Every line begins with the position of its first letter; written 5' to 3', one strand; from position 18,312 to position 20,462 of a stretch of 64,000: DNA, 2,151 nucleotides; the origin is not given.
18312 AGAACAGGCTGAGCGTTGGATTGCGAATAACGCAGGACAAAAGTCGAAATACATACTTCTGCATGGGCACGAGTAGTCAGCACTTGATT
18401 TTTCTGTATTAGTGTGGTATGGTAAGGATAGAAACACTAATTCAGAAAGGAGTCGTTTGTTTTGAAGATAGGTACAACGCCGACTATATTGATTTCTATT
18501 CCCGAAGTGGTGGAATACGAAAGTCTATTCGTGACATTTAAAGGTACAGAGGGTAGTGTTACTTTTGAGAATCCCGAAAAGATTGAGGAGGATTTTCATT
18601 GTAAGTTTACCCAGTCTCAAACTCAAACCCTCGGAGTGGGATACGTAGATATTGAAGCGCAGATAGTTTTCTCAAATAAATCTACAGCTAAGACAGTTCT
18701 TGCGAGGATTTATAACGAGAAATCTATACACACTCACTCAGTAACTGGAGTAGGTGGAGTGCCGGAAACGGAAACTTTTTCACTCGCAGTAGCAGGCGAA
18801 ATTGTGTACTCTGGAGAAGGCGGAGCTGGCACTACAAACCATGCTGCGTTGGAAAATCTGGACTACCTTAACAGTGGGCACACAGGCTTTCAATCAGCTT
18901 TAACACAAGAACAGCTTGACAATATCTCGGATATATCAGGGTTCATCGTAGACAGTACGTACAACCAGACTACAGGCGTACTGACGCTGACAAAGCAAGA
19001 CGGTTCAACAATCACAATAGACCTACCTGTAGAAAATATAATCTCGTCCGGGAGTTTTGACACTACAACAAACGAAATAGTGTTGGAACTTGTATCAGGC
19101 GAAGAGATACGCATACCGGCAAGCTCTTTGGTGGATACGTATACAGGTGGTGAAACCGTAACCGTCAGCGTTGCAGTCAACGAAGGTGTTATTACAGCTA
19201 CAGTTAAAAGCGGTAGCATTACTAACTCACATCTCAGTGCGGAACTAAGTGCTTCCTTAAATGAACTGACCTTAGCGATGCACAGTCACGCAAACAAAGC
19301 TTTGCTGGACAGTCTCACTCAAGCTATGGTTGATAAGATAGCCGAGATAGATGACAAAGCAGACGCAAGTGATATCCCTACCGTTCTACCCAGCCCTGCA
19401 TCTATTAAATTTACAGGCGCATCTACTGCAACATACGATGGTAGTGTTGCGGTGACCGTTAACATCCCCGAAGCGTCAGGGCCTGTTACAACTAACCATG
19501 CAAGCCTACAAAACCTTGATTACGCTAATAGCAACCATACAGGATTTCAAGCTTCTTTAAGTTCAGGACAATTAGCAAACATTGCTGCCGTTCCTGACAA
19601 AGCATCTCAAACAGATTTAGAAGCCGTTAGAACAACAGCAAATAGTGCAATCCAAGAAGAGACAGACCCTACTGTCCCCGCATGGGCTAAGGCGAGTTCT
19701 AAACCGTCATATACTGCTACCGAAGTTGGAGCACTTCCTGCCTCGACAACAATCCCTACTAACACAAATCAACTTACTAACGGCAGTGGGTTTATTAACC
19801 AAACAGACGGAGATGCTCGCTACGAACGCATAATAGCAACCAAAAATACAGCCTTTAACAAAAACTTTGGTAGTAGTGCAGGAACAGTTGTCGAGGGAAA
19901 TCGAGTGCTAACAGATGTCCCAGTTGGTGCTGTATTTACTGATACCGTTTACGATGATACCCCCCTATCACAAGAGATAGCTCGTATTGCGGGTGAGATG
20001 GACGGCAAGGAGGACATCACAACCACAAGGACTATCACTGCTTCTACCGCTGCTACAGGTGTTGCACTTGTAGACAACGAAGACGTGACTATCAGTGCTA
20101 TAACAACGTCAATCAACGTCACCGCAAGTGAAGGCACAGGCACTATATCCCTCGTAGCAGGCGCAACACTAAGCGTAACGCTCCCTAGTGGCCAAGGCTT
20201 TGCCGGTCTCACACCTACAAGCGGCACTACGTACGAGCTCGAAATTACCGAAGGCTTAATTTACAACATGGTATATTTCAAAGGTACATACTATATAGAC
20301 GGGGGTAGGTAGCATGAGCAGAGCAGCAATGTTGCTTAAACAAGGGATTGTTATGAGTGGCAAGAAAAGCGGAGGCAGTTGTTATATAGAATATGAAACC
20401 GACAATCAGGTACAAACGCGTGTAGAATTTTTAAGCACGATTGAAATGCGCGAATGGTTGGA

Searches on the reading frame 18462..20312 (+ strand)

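Call 66: search_protein_families(library=phrogs, proteins=[window:18462-20312:+], max_evalue=0.00001)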
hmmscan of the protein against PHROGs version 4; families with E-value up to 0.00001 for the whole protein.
window:18462-20312:+ (616 aa): 1 family
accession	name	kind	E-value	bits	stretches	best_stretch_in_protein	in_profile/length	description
phrog_17196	-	other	7.4e-07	29.6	1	161-265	74-171/356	kinase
